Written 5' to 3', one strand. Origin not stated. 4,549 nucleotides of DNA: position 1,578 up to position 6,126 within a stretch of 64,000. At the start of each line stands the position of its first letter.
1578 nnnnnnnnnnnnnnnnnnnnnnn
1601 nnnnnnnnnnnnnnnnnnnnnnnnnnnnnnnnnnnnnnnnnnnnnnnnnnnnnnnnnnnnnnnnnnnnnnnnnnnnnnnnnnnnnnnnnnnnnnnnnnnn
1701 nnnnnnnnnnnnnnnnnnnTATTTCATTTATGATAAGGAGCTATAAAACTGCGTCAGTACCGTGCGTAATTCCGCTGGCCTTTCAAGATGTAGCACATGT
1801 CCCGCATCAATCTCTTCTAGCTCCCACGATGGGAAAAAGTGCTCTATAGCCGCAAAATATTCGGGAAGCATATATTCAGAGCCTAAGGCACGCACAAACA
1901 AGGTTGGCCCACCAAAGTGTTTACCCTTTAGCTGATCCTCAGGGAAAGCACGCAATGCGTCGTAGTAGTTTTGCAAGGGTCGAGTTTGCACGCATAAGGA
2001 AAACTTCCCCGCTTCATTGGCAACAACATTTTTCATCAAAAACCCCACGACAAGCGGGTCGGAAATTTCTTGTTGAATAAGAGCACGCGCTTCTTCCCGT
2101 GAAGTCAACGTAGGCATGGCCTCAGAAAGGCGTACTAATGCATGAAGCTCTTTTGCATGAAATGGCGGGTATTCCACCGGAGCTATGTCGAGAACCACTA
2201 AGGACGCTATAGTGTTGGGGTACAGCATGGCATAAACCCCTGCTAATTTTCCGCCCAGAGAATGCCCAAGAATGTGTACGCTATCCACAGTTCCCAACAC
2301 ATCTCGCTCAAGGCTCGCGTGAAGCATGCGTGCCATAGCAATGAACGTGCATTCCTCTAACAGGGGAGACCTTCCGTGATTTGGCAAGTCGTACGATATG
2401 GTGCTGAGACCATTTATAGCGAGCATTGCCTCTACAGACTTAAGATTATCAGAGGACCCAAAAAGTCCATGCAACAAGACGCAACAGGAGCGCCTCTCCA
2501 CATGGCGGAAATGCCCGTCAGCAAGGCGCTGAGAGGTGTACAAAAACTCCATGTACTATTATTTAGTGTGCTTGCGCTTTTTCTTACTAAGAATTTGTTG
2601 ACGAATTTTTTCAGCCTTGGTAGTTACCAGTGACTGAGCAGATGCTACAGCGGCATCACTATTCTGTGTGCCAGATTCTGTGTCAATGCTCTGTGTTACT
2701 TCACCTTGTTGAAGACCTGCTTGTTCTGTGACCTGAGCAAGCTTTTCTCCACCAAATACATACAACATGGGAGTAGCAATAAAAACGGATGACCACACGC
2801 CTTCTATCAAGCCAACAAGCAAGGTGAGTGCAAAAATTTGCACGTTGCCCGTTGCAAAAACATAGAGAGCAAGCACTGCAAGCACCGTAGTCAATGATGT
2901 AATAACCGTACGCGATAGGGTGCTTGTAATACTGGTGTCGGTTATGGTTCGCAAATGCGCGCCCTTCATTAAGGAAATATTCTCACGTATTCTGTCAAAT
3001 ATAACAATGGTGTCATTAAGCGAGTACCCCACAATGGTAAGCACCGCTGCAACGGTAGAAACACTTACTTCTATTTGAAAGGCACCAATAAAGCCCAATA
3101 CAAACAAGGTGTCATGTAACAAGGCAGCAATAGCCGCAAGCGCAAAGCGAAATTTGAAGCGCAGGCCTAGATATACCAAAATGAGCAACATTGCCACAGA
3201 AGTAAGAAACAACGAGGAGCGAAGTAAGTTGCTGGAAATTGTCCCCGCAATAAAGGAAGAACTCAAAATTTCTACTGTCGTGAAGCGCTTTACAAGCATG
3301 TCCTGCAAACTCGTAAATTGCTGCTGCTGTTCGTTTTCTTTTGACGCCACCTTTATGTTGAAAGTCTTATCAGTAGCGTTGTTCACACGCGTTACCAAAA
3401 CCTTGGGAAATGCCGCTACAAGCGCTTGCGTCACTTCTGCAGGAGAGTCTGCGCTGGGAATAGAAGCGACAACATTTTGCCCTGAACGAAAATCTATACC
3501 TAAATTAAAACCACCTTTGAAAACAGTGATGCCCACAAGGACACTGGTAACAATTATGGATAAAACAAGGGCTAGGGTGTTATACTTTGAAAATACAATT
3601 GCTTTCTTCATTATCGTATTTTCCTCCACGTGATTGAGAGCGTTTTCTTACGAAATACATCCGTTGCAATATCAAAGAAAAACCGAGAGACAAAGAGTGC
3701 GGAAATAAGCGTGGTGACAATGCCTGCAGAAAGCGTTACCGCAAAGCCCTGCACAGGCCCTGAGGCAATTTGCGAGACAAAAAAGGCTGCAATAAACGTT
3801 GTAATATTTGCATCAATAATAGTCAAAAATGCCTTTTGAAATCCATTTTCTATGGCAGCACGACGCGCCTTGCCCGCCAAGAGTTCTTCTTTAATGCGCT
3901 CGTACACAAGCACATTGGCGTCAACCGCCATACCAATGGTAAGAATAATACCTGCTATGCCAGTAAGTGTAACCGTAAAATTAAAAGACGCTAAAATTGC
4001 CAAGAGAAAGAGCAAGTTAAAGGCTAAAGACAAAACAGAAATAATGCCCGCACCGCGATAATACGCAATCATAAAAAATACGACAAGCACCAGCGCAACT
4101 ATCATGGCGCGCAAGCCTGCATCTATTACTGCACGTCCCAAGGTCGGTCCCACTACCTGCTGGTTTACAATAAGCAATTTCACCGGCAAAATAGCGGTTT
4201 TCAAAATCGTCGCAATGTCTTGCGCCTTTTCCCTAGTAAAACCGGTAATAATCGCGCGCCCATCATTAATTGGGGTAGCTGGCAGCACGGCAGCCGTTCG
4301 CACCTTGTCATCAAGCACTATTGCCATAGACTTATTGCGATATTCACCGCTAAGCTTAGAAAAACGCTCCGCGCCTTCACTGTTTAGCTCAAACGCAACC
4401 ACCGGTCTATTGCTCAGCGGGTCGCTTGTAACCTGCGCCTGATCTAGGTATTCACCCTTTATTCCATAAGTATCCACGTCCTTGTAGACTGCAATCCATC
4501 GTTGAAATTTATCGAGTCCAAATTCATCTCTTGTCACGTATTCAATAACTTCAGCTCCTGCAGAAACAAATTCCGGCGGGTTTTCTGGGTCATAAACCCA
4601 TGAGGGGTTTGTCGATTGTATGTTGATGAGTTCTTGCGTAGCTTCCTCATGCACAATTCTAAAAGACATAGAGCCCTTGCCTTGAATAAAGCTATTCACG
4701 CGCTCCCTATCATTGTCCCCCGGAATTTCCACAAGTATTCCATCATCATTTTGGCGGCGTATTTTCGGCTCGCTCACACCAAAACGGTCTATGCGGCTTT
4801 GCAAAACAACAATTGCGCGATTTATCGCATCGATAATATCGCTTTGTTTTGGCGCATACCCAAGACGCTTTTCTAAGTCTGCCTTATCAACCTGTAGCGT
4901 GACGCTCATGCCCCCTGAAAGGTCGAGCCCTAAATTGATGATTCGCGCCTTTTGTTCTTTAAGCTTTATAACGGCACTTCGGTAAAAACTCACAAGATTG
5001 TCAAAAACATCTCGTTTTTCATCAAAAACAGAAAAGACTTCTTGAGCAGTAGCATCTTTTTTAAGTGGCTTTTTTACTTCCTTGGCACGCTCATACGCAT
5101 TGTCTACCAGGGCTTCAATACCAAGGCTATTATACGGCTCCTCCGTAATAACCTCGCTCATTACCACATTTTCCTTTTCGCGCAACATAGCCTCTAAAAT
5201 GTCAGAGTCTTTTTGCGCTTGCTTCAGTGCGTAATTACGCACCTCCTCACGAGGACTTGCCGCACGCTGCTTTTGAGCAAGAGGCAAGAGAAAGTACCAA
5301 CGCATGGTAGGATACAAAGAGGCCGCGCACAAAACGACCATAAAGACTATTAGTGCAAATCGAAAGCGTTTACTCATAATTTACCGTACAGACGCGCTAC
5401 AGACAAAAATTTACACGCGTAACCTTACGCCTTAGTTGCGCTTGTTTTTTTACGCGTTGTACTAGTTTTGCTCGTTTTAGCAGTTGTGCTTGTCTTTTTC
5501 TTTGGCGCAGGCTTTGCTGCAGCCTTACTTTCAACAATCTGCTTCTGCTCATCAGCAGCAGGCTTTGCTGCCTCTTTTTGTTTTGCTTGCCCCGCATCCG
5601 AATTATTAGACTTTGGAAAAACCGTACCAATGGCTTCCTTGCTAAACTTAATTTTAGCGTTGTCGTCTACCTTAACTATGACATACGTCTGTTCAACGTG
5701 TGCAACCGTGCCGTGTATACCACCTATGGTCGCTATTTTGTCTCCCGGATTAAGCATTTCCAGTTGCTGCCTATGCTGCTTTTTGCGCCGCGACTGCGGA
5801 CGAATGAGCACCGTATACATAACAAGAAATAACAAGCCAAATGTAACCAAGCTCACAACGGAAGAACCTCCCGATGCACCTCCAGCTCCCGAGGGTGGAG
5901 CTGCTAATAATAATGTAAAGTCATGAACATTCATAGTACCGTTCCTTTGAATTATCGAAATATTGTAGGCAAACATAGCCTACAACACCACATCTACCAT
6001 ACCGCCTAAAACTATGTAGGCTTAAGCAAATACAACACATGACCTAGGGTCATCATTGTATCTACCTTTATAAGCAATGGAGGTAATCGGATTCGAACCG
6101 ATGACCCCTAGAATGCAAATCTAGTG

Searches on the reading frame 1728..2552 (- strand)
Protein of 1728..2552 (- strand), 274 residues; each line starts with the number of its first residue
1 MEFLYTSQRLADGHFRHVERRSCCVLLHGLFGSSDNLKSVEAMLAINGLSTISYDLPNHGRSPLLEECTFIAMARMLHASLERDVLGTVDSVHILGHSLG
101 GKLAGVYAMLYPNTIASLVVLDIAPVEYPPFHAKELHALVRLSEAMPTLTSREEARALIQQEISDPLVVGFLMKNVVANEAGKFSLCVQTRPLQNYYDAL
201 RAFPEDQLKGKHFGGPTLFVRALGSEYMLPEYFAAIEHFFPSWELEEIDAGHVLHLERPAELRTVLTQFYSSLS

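Call 54: search_protein_families(library=pfam, proteins=[window:1728-2552:-], max_evalue=0.001)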
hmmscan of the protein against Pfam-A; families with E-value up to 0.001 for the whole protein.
window:1728-2552:- (274 aa): 4 families
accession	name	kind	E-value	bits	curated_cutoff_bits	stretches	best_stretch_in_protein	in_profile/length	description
PF00561.26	Abhydrolase_1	-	2.5e-21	76.9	25.8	1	25-259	4-245/245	alpha/beta hydrolase fold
PF12697.13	Abhydrolase_6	-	4.4e-15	57.4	26.3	1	25-262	2-214/217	Alpha/beta hydrolase family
PF12146.15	Hydrolase_4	-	3e-07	30.4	27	1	20-151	3-139/239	Serine aminopeptidase, S33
PF07819.20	PGAP1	-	2.1e-06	28.1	24.3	1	87-136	88-140/233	PGAP1-like alpha/beta domain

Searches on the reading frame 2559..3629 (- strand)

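Call 54: search_protein_families(library=pfam, proteins=[window:2559-3629:-], max_evalue=0.001)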
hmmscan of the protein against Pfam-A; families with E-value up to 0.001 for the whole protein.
window:2559-3629:- (356 aa): 1 family
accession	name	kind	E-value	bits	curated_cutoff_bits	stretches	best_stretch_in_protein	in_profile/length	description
PF02355.23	SecD_SecF_C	-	1.4e-55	188.1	20.5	1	112-292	6-186/189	Protein export membrane protein SecD/SecF, C-terminal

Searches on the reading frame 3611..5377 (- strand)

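Call 54: search_protein_families(library=pfam, proteins=[window:3611-5377:-], max_evalue=0.001)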
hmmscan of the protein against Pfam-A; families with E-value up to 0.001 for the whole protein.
window:3611-5377:- (588 aa): 5 families
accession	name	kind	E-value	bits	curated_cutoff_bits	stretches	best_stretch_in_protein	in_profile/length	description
PF22599.2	SecDF_P1_head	-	1.1e-20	74.1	27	1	304-399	19-114/114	SecDF, P1 head subdomain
PF02355.23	SecD_SecF_C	-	1.1e-16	61.2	20.5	1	401-565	13-180/189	Protein export membrane protein SecD/SecF, C-terminal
PF21760.3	SecD_1st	-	3.9e-16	58.7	27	1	185-243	1-59/60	Protein translocase subunit SecDF, P1 domain, N-terminal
PF07549.19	Sec_GG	-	4.5e-05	23.3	20.3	1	147-166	8-27/28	SecD/SecF GG Motif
PF00873.25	ACR_tran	-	0.00011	20.5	28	1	425-563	337-481/1021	AcrB/AcrD/AcrF family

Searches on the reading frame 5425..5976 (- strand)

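Call 54: search_protein_families(library=pfam, proteins=[window:5425-5976:-], max_evalue=0.001)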
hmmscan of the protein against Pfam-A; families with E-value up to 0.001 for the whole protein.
window:5425-5976:- (183 aa): 1 family
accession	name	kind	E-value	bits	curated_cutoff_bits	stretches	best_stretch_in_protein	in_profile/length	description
PF02699.20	YajC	-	5.9e-25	87.4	28.2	1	42-117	2-77/78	Preprotein translocase subunit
